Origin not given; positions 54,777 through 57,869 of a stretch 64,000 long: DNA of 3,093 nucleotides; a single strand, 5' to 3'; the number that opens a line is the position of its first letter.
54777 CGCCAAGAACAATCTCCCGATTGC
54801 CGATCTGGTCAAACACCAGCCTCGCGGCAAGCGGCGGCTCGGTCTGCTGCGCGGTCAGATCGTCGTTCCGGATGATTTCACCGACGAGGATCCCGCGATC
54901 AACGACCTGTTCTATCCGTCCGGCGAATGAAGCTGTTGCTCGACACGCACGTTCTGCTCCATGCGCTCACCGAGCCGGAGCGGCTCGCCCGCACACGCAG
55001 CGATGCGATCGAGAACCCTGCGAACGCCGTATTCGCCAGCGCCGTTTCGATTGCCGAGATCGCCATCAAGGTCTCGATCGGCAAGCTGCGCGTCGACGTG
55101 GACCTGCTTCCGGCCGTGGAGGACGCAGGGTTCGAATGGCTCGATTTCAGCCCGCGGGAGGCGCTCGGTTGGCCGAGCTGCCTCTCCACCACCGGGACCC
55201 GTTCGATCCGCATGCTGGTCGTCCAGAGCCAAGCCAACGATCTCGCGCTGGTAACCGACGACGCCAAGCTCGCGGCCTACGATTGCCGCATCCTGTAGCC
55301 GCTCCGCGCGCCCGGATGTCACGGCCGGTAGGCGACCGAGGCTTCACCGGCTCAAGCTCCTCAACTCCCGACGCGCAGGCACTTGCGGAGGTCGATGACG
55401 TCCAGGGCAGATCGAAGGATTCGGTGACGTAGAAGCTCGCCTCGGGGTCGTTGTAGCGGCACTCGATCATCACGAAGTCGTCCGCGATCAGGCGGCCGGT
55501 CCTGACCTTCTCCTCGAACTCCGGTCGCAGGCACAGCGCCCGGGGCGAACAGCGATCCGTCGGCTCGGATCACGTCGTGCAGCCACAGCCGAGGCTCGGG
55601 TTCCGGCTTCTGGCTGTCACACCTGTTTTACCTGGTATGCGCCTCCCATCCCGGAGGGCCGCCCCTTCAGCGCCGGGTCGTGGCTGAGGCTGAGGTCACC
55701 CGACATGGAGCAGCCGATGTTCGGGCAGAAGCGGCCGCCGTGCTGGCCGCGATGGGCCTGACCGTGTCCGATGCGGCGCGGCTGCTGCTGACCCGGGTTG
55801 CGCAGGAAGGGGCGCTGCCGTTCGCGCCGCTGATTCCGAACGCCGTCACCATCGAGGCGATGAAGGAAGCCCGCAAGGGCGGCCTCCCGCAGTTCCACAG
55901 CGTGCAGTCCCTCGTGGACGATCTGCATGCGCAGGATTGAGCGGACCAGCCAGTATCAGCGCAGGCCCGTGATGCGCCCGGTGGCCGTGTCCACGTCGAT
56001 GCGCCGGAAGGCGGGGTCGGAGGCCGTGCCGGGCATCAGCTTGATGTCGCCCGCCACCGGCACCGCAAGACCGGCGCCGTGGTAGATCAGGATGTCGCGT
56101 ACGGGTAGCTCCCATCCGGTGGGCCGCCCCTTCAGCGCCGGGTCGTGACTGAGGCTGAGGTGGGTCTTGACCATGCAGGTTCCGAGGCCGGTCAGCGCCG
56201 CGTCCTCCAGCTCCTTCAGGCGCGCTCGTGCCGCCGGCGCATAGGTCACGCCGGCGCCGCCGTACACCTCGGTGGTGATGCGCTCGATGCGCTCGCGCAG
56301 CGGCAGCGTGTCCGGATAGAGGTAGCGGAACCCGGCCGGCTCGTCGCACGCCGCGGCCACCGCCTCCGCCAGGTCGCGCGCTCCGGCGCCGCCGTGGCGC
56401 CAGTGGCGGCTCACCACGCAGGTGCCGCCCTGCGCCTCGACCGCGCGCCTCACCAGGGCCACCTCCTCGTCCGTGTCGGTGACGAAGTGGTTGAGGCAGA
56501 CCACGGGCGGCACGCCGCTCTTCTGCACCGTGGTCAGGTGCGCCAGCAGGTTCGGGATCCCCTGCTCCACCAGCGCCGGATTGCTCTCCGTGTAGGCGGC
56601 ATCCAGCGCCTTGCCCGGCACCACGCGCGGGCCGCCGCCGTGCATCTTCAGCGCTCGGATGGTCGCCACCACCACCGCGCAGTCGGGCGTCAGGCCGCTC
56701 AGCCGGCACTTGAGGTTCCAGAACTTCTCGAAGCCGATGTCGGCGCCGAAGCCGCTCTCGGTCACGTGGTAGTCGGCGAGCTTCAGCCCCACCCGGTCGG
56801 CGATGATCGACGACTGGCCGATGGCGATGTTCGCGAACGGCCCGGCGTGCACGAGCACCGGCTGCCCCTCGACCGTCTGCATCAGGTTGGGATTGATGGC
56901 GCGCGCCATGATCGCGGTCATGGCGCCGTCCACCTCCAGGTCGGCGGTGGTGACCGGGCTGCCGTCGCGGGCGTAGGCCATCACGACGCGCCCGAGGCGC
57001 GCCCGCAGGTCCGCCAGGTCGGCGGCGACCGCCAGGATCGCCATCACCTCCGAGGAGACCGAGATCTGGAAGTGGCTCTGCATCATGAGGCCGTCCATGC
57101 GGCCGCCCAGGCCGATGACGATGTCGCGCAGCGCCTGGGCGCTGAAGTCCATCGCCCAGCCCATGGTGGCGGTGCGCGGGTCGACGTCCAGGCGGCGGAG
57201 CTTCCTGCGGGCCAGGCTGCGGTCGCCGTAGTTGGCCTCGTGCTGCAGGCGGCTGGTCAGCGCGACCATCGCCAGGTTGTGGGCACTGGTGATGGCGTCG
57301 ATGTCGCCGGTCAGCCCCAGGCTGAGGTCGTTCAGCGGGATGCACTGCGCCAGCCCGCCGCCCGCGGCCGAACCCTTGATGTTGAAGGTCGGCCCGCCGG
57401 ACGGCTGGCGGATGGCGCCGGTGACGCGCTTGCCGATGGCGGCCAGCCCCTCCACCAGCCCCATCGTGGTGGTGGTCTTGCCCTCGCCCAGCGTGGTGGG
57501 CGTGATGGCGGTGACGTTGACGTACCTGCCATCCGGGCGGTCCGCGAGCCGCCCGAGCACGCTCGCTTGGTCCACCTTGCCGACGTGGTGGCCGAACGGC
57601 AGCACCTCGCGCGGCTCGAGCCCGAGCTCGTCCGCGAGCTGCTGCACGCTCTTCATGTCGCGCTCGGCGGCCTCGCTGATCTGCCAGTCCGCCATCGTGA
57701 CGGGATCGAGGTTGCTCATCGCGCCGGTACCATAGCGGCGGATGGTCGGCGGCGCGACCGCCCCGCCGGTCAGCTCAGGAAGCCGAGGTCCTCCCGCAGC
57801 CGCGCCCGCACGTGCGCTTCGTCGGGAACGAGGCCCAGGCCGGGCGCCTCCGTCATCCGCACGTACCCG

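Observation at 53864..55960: Mosaic toxin-antitoxin islet between the reductase and fhs, assembled with scraps of both flanking genes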

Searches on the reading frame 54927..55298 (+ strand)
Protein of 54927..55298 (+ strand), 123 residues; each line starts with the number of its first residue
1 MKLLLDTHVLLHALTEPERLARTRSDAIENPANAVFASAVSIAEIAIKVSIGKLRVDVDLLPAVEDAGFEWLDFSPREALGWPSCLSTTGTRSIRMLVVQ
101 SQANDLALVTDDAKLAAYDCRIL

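Call 4: search_protein_families(library=pfam, proteins=[window:54927-55298:+], max_evalue=0.01)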
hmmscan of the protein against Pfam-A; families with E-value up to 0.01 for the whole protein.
window:54927-55298:+ (123 aa): 1 family
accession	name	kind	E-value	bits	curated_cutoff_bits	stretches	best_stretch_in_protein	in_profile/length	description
PF01850.27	PIN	-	3.7e-07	31.2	23.6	1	4-118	2-117/120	PIN domain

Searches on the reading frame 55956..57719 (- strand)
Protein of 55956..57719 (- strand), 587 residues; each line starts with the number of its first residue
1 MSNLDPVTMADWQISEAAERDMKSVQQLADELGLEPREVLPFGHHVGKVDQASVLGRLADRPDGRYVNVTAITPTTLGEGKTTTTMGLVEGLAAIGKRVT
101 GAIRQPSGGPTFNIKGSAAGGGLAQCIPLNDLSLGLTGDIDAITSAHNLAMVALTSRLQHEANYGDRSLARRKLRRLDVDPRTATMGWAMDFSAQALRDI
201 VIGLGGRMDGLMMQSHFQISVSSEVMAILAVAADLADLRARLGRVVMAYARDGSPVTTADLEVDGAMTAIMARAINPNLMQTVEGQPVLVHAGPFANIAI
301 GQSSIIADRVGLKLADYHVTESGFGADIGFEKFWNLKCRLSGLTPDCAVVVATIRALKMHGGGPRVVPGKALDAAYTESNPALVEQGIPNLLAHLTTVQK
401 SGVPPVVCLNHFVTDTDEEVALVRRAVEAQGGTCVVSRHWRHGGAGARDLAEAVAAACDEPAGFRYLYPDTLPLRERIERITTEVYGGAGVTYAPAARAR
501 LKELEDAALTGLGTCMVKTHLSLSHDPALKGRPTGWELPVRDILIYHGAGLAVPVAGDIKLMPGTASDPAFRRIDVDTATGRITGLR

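Call 4: search_protein_families(library=pfam, proteins=[window:55956-57719:-], max_evalue=0.01)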
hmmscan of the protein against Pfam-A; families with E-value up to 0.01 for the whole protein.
window:55956-57719:- (587 aa): 1 family
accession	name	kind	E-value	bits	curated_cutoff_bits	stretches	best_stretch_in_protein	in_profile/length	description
PF01268.25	FTHFS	-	4.1e-221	735.5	27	1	10-586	2-555/556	Formate--tetrahydrofolate ligase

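Call 7: find_encoding_contigs(protein=window:55956-57719:-, flank=10000, max_places=10)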
Protein window:55956-57719:- (587 aa): no gene with exactly this product is on record in the collection.
